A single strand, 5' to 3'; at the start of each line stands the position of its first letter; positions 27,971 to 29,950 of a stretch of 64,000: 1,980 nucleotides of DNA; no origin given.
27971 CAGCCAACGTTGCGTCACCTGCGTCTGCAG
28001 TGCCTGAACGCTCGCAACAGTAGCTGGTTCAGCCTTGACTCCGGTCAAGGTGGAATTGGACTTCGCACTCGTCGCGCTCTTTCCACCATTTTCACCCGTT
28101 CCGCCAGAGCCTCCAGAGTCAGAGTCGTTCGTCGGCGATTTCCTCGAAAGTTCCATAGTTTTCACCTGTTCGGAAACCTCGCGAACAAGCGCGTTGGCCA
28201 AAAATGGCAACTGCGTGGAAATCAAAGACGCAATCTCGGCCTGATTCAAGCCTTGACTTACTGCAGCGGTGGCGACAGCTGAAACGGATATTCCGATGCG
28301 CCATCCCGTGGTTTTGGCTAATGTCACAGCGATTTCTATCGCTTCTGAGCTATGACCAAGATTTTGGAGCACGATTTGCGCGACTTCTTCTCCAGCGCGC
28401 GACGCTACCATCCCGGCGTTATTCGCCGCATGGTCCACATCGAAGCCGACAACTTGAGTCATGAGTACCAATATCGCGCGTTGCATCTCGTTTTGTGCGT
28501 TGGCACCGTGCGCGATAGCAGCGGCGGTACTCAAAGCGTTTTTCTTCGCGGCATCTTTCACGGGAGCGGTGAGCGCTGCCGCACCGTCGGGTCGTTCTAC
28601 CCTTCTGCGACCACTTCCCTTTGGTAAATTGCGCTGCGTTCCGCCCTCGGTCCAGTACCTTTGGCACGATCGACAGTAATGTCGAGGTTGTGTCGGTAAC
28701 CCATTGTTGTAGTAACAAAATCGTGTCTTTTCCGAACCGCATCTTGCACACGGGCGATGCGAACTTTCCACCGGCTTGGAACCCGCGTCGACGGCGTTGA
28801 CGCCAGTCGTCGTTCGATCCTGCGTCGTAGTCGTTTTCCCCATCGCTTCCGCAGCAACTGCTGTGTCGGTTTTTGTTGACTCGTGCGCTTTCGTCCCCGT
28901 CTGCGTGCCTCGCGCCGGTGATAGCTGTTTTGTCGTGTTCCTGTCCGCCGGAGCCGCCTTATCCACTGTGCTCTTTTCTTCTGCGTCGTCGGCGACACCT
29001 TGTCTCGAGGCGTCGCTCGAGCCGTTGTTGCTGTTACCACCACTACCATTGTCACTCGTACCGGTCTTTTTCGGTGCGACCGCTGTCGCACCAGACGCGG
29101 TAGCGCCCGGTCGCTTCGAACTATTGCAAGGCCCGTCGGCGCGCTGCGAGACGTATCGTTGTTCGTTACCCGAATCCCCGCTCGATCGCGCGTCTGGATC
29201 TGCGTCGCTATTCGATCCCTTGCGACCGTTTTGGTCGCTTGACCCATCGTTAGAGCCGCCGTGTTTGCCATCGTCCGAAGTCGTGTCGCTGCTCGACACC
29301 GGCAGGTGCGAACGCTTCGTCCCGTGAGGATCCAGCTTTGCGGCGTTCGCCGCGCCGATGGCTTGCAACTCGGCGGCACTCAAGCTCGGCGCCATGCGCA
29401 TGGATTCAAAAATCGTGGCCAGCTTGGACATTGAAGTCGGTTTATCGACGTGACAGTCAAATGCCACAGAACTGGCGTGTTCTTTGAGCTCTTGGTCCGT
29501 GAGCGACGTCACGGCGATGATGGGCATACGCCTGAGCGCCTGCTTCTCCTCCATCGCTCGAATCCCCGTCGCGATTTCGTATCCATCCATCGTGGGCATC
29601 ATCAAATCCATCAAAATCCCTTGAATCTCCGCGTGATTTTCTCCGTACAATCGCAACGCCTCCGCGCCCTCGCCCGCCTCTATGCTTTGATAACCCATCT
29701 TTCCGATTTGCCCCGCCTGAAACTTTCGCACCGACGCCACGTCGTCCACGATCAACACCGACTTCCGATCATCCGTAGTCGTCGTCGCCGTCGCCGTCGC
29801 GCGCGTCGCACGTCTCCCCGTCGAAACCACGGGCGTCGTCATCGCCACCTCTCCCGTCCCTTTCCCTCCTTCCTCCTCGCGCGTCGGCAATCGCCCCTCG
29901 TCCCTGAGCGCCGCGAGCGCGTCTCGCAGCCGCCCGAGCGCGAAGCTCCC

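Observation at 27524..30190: Response-regulator receiver domain fused to a Dof zinc finger: an unusual domain architecture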

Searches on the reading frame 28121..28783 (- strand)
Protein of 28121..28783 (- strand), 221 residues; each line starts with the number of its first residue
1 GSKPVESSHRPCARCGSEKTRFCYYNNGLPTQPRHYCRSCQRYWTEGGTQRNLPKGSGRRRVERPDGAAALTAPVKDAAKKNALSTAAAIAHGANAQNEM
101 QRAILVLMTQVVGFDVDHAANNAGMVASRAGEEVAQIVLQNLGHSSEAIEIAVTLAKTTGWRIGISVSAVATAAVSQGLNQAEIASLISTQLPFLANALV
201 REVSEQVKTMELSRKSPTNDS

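Call 23: search_protein_representatives(alignment_id=A2)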
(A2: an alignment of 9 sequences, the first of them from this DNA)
Query: 9 sequences, 225 profile positions. Proteins with E-value up to 0.001 (for the whole library): 2716; up to 1e-10: 2411; up to 1e-30: 7. The best 150 are listed.
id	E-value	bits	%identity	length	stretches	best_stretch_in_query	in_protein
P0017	2.7e-119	413.0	-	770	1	2-225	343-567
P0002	2.8e-118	409.7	-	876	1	5-225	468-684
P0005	7.4e-117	405.0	-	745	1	2-225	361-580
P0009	1.4e-115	400.9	-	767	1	2-225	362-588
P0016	7.2e-112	388.7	-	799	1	3-225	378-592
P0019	2.3e-105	367.5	-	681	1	2-208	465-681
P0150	4.3e-41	157.2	-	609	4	6-68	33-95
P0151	1.4e-30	122.9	-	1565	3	5-83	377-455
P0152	5.9e-26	107.7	-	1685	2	7-66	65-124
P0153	1.1e-25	106.9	-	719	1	8-89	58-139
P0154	9.2e-25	103.8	-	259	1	3-89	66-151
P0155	3.3e-24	102.0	-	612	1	9-106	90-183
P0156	1.0e-23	100.4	-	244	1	5-121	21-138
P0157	1.8e-23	99.6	-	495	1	10-97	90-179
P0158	1.8e-23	99.6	-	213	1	5-120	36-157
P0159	1.9e-23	99.5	-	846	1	10-79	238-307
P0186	1.6e-22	96.5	-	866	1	7-82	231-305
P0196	2.4e-22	95.9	-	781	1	8-81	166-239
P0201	2.6e-22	95.8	-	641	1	8-84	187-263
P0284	9.7e-22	93.9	-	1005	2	8-85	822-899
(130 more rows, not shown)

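Call 24: search_protein_families(library=pfam, proteins=[P0150, P0151, P0152, P0153, P0284, P0159, P0186, P0196, P0155, P0201], max_evalue=0.01)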
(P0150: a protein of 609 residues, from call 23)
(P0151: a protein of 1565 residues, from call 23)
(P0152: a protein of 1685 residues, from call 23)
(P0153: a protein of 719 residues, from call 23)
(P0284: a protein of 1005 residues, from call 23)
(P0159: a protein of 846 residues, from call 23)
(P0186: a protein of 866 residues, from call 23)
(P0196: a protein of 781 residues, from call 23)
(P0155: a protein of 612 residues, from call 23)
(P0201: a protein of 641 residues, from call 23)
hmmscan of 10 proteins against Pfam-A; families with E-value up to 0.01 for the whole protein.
P0150 (609 aa): 5 families
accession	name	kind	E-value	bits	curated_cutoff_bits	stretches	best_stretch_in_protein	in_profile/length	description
PF02701.20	Zn_ribbon_Dof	-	7.4e-76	250.7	26.6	4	36-91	3-58/59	Dof domain, zinc finger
PF05266.19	DUF724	-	4.8e-39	134.6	38.4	1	436-608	2-188/188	Protein of unknown function (DUF724)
PF23451.1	Zn_ribbon_PaaD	-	1.3e-17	63.6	27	4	159-202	3-46/53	PaaD zinc beta ribbon domain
PF16278.11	zf-C2HE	-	0.0067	17.2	30.1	0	23-49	24-50/63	C2HE / C2H2 / C2HC zinc-binding finger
PF01155.25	HypA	-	0.0081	16.6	28.9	0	56-115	65-98/112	Hydrogenase/urease nickel incorporation, metallochaperone, hypA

P0151 (1565 aa): 7 families
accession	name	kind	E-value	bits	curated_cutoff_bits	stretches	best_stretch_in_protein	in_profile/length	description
PF23209.2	IDM1_C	-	4.4e-58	195.8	33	1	1134-1273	1-140/140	Increased DNA methylation 1, C-terminal domain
PF02701.20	Zn_ribbon_Dof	-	3.4e-51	171.7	26.6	3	382-433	4-56/59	Dof domain, zinc finger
PF16135.10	TDBD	-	4.5e-20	71.8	23.6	1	898-948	1-51/52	Tify domain binding domain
PF22970.2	DUF7028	-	4.6e-08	33.4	27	1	670-737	23-80/83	Domain of unknown function (DUF7028)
PF00628.35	PHD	-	7.3e-06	26.4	24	1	976-1015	4-47/47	PHD-finger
PF23011.2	PHD-1st_NSD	-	0.00076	20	27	1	973-1015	5-48/49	Histone-lysine N-methyltransferase NSD-like, PHD zinc finger 1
PF00583.31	Acetyltransf_1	-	0.0095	16.7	20.7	0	1166-1228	36-97/116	Acetyltransferase (GNAT) family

P0152 (1685 aa): 6 families
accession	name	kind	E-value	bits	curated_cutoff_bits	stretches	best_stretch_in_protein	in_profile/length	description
PF23209.2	IDM1_C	-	1.5e-59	200.5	33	1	1118-1257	1-140/140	Increased DNA methylation 1, C-terminal domain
PF02701.20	Zn_ribbon_Dof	-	4.2e-39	132.9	26.6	2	67-115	3-51/59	Dof domain, zinc finger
PF16135.10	TDBD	-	4.2e-18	65.5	23.6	1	932-980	1-49/52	Tify domain binding domain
PF22970.2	DUF7028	-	9.4e-10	38.8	27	1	719-784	23-82/83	Domain of unknown function (DUF7028)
PF00628.35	PHD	-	0.0003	21.2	24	1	1010-1051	4-41/47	PHD-finger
PF23451.1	Zn_ribbon_PaaD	-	0.0011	18.9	27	0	65-100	12-47/53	PaaD zinc beta ribbon domain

P0153 (719 aa): 1 family
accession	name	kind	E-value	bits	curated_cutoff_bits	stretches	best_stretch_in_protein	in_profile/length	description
PF02701.20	Zn_ribbon_Dof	-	1.9e-27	95.6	26.6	1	59-114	3-58/59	Dof domain, zinc finger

P0284 (1005 aa): 3 families
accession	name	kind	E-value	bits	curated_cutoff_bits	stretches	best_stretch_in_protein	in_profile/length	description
PF07887.16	Calmodulin_bind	-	3.3e-58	196.4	25.5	2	489-633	1-146/147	Calmodulin binding protein-like N-terminal domain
PF02701.20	Zn_ribbon_Dof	-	8.5e-43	144.8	26.6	2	824-878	4-58/59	Dof domain, zinc finger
PF23451.1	Zn_ribbon_PaaD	-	2.8e-05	24.1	27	0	819-855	10-46/53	PaaD zinc beta ribbon domain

P0159 (846 aa): 1 family
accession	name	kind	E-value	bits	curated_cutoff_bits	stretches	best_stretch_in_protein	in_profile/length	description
PF02701.20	Zn_ribbon_Dof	-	1.9e-31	108.4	26.6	1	238-292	4-58/59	Dof domain, zinc finger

P0186 (866 aa): 1 family
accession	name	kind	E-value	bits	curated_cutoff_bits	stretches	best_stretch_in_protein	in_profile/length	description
PF02701.20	Zn_ribbon_Dof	-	3.7e-31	107.5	26.6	1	233-288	3-58/59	Dof domain, zinc finger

P0196 (781 aa): 1 family
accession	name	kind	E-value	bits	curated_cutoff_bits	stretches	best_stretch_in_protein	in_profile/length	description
PF02701.20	Zn_ribbon_Dof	-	6.3e-32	110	26.6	1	167-222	3-58/59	Dof domain, zinc finger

P0155 (612 aa): 1 family
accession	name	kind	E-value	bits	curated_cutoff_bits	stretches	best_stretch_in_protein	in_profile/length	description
PF02701.20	Zn_ribbon_Dof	-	1e-26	93.2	26.6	1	90-145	3-58/59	Dof domain, zinc finger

P0201 (641 aa): 1 family
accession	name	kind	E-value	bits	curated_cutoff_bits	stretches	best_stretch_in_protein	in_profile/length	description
PF02701.20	Zn_ribbon_Dof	-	7.4e-33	112.9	26.6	1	187-243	2-58/59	Dof domain, zinc finger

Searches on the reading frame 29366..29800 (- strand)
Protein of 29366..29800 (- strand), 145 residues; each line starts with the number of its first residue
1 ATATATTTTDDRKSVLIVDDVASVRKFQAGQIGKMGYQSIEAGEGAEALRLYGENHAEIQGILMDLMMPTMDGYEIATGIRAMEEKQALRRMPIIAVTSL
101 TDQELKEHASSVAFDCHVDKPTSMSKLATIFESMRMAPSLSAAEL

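Call 20: search_solved_structures(query=window:29366-29800:-, max_evalue=0.00001, show_alignments=2)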
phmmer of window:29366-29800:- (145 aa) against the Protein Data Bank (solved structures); distinct sequences matched with E-value up to 0.00001: 92 (the best 60 are shown).
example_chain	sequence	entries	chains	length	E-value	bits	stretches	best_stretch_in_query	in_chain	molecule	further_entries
2ayz_A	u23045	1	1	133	6.9e-14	55.5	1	9-127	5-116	Sensor kinase protein rcsC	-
2ayx_A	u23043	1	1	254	1.5e-13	54.4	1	6-127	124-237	Sensor kinase protein rcsC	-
4ja2_A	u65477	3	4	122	1.3e-12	51.3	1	13-126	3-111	Response regulator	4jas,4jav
6azr_B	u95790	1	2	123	1.8e-12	50.9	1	13-126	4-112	Chemotaxis regulator-transmits chemoreceptor signals to flagelllar motor components CheY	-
3dge_C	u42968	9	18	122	1.8e-12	50.9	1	13-126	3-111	Response regulator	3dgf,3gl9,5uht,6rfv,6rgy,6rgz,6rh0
9lbr_A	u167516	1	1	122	1.3e-11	48.1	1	13-126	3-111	Response regulator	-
6rh1_C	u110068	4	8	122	2.3e-11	47.3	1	13-126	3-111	Response regulator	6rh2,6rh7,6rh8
3mm4_A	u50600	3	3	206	7.4e-11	45.7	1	13-133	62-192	Histidine kinase homolog | Histidine kinase CKI1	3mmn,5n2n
5lnm_A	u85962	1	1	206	2.6e-10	43.9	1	13-133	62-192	Histidine kinase CKI1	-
8fk2_A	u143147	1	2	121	6.6e-10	42.6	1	13-128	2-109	Putative response regulator CovR VicR-like protein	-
5lnn_A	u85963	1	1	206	8.1e-10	42.3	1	13-133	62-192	Histidine kinase CKI1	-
7p8d_A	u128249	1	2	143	2.1e-09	41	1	13-127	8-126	Receiver domain of histidine kinase 4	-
7p8c_A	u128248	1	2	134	3.3e-09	40.4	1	13-125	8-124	Receiver domain of histidine kinase 4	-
3f7n_A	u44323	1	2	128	8.9e-09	39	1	12-133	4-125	Chemotaxis protein cheY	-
1s8n_A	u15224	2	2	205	9.5e-09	38.9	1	12-132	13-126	putative antiterminator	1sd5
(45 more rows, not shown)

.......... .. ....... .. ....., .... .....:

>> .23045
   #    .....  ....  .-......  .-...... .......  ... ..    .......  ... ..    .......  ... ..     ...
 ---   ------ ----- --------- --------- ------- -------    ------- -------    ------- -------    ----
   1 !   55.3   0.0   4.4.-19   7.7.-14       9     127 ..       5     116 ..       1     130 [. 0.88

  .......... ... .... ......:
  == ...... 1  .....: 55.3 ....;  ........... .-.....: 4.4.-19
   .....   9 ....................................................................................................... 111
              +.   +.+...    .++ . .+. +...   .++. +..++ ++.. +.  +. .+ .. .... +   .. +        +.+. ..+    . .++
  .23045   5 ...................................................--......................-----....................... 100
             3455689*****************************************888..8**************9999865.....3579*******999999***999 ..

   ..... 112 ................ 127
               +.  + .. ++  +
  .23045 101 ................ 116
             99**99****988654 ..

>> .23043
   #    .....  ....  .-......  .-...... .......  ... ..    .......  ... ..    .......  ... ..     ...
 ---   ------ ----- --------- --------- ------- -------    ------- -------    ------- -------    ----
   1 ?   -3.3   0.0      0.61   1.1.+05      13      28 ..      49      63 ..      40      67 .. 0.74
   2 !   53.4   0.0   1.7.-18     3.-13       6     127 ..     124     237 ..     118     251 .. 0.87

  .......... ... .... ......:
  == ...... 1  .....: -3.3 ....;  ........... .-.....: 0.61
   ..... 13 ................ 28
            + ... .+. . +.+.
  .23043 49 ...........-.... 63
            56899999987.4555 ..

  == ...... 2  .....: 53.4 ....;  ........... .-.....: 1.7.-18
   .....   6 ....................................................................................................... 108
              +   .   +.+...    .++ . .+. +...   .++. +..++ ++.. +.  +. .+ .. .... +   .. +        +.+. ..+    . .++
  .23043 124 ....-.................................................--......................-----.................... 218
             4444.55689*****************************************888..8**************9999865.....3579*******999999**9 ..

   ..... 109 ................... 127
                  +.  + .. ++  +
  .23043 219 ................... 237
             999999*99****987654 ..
